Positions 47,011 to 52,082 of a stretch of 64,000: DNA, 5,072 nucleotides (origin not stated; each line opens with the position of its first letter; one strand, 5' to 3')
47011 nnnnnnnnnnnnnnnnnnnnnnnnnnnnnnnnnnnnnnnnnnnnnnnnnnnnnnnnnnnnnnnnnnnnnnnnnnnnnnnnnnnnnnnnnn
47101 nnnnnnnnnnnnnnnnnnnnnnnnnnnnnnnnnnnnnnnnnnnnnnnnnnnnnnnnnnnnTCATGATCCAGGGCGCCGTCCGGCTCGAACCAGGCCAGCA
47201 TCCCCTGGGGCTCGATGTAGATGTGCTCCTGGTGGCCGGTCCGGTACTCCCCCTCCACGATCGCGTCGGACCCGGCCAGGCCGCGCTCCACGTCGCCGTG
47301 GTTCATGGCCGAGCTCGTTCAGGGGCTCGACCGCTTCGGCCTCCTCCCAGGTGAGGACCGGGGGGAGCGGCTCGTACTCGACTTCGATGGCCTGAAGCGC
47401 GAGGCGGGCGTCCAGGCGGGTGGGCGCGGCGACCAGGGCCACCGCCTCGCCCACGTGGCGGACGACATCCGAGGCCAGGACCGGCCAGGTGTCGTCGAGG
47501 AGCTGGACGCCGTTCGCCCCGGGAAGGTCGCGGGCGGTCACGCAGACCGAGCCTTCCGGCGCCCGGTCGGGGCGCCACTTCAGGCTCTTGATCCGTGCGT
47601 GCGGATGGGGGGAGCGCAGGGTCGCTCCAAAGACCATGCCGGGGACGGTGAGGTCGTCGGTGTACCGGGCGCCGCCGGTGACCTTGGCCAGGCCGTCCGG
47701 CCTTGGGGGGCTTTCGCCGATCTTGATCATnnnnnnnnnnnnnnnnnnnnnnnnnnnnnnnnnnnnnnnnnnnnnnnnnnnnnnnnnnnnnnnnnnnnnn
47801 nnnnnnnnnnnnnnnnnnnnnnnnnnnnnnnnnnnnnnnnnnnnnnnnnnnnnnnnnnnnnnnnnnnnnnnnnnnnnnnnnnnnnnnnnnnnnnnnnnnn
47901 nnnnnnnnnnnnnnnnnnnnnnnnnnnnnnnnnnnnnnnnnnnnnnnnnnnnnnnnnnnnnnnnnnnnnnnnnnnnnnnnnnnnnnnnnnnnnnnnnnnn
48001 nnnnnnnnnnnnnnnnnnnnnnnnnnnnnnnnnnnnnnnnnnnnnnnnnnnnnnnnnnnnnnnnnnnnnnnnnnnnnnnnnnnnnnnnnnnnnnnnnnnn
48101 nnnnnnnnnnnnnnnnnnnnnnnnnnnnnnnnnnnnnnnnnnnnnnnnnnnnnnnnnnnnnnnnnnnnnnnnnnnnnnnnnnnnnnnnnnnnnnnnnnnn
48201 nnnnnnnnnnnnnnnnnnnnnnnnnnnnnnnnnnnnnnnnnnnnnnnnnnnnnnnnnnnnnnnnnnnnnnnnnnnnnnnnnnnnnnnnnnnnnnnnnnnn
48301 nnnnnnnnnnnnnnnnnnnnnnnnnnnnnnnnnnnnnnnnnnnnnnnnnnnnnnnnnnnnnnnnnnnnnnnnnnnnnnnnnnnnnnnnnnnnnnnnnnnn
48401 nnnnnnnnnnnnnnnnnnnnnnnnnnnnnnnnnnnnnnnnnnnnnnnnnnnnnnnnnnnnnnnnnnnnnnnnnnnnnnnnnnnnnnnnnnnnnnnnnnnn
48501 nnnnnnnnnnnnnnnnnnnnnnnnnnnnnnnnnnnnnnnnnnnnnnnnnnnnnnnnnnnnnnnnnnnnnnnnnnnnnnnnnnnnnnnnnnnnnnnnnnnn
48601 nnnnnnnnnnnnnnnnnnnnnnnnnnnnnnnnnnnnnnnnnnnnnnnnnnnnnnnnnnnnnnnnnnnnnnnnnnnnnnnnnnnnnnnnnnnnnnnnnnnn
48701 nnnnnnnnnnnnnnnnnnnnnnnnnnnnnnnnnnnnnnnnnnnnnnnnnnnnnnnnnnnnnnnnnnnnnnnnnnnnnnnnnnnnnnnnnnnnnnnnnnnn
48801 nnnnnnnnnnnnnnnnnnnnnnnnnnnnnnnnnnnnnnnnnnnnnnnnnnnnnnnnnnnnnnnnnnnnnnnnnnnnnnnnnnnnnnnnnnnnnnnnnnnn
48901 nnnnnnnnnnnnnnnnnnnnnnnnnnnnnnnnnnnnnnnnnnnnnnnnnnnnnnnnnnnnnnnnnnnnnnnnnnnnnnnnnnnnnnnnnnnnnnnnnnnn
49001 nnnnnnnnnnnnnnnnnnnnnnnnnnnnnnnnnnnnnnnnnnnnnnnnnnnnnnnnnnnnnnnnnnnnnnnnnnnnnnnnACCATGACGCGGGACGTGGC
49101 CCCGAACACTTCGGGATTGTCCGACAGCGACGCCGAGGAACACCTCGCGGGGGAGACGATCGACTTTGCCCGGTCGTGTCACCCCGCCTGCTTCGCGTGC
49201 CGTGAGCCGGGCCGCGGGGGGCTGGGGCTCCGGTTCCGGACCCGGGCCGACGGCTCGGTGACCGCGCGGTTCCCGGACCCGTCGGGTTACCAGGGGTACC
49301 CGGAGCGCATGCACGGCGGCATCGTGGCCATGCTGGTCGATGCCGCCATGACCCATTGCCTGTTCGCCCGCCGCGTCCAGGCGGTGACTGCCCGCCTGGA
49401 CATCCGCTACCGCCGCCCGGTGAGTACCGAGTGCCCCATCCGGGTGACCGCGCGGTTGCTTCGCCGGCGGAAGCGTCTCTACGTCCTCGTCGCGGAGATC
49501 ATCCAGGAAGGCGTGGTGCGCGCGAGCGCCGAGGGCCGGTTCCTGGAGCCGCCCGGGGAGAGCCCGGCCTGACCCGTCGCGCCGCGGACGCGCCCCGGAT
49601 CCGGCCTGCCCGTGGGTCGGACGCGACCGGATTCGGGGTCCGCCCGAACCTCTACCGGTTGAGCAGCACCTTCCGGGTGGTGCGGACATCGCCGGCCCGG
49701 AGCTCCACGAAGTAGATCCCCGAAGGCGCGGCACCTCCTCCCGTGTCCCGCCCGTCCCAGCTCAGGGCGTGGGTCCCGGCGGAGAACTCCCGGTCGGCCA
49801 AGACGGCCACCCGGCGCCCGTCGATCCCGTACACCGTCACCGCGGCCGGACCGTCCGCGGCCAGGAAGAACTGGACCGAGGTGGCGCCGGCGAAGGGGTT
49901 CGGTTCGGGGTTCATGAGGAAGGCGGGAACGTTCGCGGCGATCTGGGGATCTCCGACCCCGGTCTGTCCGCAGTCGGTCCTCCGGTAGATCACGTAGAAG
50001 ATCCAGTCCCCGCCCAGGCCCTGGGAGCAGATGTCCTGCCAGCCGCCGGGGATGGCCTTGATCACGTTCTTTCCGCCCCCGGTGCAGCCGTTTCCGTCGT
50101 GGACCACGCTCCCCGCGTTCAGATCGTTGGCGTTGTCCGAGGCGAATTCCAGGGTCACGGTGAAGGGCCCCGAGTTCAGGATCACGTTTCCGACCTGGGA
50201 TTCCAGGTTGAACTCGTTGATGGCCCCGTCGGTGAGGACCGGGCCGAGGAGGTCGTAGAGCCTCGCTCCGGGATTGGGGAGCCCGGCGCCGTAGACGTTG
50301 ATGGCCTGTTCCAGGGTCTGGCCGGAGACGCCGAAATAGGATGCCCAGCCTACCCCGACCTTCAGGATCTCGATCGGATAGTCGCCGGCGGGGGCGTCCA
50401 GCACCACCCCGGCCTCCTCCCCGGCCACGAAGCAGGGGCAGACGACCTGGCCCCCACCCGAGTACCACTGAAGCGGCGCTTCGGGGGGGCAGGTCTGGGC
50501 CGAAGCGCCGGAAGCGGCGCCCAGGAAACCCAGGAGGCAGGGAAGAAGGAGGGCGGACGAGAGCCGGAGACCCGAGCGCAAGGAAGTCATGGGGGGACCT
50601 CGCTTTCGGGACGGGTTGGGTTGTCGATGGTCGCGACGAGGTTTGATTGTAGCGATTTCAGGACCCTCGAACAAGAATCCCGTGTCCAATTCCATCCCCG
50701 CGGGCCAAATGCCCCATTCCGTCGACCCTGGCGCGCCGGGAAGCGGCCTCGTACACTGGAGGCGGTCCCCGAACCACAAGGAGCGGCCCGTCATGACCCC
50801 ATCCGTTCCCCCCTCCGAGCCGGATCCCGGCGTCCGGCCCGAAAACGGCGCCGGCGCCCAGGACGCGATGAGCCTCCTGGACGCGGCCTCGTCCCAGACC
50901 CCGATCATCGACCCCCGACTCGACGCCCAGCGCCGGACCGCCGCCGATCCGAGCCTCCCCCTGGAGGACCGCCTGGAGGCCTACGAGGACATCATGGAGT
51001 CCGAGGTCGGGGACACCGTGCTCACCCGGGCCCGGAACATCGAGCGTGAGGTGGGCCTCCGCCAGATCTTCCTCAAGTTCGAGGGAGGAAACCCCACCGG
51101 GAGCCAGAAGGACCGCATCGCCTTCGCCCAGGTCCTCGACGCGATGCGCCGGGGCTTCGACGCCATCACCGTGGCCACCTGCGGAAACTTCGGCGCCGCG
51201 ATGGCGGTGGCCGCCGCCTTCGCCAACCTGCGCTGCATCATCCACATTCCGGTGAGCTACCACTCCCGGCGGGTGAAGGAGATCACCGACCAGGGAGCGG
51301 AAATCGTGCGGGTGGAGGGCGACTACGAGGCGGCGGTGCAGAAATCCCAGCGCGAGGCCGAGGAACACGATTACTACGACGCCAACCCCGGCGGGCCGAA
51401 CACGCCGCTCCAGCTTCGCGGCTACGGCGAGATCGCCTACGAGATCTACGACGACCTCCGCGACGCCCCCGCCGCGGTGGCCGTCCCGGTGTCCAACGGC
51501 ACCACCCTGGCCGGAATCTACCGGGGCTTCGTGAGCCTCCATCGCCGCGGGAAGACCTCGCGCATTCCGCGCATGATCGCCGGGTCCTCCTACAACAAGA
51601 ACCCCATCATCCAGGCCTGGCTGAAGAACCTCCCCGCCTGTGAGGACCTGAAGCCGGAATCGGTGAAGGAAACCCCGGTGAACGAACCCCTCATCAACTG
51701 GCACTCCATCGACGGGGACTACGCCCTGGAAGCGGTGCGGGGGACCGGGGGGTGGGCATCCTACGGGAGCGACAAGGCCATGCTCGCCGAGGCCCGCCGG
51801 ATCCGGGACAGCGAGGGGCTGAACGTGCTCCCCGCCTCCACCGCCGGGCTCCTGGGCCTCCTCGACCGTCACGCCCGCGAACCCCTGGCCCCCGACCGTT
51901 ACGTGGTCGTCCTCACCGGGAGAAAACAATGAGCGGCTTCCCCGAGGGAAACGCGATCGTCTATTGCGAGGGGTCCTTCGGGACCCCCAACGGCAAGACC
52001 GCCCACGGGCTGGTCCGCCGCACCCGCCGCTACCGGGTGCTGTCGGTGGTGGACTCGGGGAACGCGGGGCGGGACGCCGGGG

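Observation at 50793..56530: Translationally coupled cluster: PLP enzyme – DUF1611 (DgcN-like) – QueC-like PP-loop::creatininase fusion – enolase-superfamily racemase/epimerase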

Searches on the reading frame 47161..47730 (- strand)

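Call 87: search_protein_families(library=pfam, proteins=[window:47161-47730:-], max_evalue=0.00001)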
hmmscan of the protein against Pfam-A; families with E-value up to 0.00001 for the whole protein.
window:47161-47730:- (189 aa): 1 family
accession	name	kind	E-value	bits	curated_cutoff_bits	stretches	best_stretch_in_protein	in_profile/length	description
PF01315.27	Ald_Xan_dh_C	-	1.5e-25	90.1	31.3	1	18-123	1-110/110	Aldehyde oxidase and xanthine dehydrogenase, a/b hammerhead domain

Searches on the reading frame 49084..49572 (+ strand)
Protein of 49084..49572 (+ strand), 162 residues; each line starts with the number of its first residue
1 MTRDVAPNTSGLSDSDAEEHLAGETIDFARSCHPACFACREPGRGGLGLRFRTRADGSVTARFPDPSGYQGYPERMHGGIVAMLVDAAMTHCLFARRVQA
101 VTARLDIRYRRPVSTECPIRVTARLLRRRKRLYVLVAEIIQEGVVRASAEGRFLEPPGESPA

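Call 87: search_protein_families(library=pfam, proteins=[window:49084-49572:+], max_evalue=0.00001)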
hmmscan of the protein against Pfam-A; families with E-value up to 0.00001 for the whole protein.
window:49084-49572:+ (162 aa): 2 families
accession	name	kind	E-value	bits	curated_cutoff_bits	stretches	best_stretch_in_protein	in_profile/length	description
PF03061.28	4HBT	-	2.1e-09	38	20.6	1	76-143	4-74/79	Thioesterase superfamily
PF13622.12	4HBT_3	-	2.7e-08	34.4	24.3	1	75-149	10-78/83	Acyl-CoA thioesterase N-terminal domain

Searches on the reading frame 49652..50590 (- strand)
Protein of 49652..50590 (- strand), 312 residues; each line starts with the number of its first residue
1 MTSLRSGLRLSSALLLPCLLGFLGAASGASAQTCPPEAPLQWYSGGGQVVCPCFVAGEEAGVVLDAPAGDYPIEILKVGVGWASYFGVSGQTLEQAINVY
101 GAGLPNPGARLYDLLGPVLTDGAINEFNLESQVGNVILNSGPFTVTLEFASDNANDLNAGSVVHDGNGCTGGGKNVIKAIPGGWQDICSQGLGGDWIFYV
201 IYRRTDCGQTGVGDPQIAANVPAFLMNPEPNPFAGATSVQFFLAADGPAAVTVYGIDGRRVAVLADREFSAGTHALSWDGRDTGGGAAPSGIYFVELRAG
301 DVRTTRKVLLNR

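Call 87: search_protein_families(library=pfam, proteins=[window:49652-50590:-], max_evalue=0.00001)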
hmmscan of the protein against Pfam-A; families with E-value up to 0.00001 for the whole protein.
window:49652-50590:- (312 aa): 1 family
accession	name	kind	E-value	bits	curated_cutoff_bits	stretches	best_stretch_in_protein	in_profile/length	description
PF13860.13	FlgD_ig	-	5.1e-07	30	27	1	236-299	9-75/79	FlgD Ig-like domain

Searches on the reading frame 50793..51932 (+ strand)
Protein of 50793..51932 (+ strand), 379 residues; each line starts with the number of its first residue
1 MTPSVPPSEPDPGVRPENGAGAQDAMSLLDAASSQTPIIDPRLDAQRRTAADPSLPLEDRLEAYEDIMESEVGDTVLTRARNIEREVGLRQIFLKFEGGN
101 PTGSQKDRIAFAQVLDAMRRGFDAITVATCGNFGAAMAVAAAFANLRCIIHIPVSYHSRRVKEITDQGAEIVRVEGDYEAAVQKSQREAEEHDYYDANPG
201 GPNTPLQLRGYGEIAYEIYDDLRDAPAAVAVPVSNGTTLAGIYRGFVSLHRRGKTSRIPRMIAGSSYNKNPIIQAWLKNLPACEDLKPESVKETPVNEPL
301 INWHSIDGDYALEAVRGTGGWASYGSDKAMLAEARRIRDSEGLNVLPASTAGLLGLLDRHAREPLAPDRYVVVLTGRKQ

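Call 3: search_protein_families(library=pfam, proteins=[window:50793-51932:+], max_evalue=0.01)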
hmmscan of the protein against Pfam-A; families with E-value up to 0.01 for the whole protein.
window:50793-51932:+ (379 aa): 1 family
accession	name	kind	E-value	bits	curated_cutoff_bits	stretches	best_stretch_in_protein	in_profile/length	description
PF00291.31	PALP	-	2.8e-55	188.2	35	1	71-376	4-295/295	Pyridoxal-phosphate dependent enzyme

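Call 4: search_protein_families(library=ncbifam, proteins=[window:50793-51932:+], max_evalue=0.01)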
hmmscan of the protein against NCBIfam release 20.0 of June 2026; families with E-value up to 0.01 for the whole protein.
window:50793-51932:+ (379 aa): 44 families (the best 25 are shown)
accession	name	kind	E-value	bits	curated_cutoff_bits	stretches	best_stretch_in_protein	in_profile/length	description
NF004996.0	PRK06381.1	equivalog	3.1e-125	417.4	266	1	70-379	11-319/319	threonine synthase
NF004170.0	PRK05638.1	equivalog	3e-37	128.2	421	1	68-376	60-353/442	threonine synthase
NF006050.0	PRK08197.1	equivalog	1.3e-33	116.4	303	1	73-374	79-376/406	threonine synthase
TIGR00260.1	thrC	equivalog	4.2e-30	105.1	167.1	1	62-378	9-335/340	threonine synthase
NF005035.0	PRK06450.1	equivalog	1.5e-27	96.3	301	1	91-350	66-312/338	threonine synthase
NF006205.0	PRK08329.1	equivalog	1.2e-21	77.1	358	1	90-264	72-243/347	threonine synthase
NF006094.0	PRK08246.1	subfamily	1.9e-19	70.2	331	1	59-246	8-189/310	serine/threonine dehydratase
NF008735.0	PRK11761.1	equivalog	4.5e-16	58.9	413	1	68-190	6-133/296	cysteine synthase CysM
NF040741.1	ornith_OrtB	equivalog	5.5e-16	58.1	550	1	71-249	56-249/464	2-amino-4-oxopentanoate thiolase subunit OrtB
NF005292.0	PRK06815.1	equivalog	5.9e-16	58.4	371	1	62-243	9-187/320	threonine/serine dehydratase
NF005680.0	PRK07476.1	equivalog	1e-15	57.6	413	1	58-243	8-189/326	hydroxyectoine utilization dehydratase EutB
NF007989.0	PRK10717.1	equivalog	1.2e-15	57.4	387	1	68-244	8-196/334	cysteine synthase A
NF006058.0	PRK08206.1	equivalog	5.7e-15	54.7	276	1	124-249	116-251/402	diaminopropionate ammonia-lyase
TIGR01136.1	cysKM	subfamily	7.4e-15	55.1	344.15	1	69-195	2-133/299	cysteine synthase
TIGR01139.1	cysK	equivalog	3.2e-14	52.9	350.95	1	70-242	3-180/298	cysteine synthase A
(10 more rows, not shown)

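Call 31: search_solved_structures(query=window:50793-51932:+, max_evalue=1e-10)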
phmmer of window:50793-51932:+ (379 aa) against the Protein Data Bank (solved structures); distinct sequences matched with E-value up to 1e-10: 30.
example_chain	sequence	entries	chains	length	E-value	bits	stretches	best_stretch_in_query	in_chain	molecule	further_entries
1uim_A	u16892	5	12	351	6e-28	101.5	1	84-376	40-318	Threonine Synthase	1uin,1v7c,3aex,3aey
2d1f_A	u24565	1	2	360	6.3e-27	98.1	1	72-358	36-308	Threonine synthase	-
2zsj_A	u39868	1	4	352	6.4e-27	98.1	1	71-363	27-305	Threonine synthase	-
6cgq_A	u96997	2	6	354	1.5e-24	90.3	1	72-376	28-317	Threonine synthase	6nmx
1e5x_A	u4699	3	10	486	6.1e-15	58.7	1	66-375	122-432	THREONINE SYNTHASE | THREONINE SYNTHASE 1, CHLOROPLASTIC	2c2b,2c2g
5ohx_A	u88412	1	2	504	2.9e-13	53.1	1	66-249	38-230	Cystathionine beta-synthase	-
1m54_A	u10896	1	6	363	1.6e-12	50.7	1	66-175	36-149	CYSTATHIONINE BETA-SYNTHASE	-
5mms_A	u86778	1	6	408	2.1e-12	50.3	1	66-175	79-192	Cystathionine beta-synthase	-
1jbq_A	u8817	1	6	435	2.5e-12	50.1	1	66-175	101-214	CYSTATHIONINE BETA-SYNTHASE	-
8stw_A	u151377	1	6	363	2.5e-12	50.1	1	66-175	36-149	Cystathionine beta-synthase, K384N variant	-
9sqq_A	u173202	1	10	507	3.5e-12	49.6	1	66-175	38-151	Cystathionine beta-synthase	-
9shm_A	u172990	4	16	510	3.6e-12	49.6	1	66-175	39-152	Cystathionine beta-synthase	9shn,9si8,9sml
8s5h_A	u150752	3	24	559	3.9e-12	49.4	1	66-175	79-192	Cystathionine beta-synthase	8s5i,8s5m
4l3v_B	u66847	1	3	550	4.1e-12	49.3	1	66-175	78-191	Cystathionine beta-synthase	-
9spv_B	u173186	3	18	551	4.1e-12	49.3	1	66-175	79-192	Cystathionine beta-synthase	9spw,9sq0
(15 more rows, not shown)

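Call 48: search_solved_structures(query=window:50793-51932:+, max_evalue=1e-24, show_alignments=2)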
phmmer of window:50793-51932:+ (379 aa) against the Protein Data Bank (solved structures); distinct sequences matched with E-value up to 1e-24: 3.
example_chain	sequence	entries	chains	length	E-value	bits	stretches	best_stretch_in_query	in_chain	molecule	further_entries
1uim_A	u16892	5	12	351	6e-28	101.5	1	84-376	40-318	Threonine Synthase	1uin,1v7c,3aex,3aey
2d1f_A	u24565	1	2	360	6.3e-27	98.1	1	72-358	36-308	Threonine synthase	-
2zsj_A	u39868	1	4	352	6.4e-27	98.1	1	71-363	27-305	Threonine synthase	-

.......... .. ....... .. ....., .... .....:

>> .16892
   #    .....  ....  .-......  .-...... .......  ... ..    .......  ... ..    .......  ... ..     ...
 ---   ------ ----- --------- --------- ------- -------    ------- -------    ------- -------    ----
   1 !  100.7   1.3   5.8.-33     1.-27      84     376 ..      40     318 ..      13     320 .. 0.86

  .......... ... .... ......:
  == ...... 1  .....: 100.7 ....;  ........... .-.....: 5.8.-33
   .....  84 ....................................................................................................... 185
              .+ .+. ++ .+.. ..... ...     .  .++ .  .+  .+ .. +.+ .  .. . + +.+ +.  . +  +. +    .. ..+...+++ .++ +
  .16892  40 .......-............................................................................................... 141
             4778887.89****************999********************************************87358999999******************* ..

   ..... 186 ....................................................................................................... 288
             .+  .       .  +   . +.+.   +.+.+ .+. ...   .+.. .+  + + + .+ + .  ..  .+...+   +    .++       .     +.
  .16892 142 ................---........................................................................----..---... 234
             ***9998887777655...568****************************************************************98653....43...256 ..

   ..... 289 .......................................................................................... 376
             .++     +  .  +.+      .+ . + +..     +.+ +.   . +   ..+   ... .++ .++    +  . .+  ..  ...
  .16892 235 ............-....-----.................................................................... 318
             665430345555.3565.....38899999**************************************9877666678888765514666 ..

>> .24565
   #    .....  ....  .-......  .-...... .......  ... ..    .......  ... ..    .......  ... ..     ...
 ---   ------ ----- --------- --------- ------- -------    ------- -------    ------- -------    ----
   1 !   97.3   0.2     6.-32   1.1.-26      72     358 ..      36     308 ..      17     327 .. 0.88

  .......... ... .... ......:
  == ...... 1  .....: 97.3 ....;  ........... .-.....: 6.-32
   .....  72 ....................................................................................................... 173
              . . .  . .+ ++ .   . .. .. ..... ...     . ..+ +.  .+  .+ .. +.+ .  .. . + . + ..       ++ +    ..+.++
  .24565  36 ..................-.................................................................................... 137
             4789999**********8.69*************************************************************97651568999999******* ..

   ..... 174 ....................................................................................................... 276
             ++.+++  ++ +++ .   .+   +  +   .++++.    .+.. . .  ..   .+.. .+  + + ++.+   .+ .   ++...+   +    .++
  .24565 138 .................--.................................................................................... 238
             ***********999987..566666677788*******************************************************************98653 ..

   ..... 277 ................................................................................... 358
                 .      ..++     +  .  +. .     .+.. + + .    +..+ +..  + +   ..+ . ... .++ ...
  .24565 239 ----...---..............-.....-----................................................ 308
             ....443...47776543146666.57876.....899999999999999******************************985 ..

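Call 50: search_protein_families(library=padloc, proteins=[window:50793-51932:+], max_evalue=0.01)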
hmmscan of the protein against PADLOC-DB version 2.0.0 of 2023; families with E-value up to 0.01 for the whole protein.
window:50793-51932:+ (379 aa): 0 families
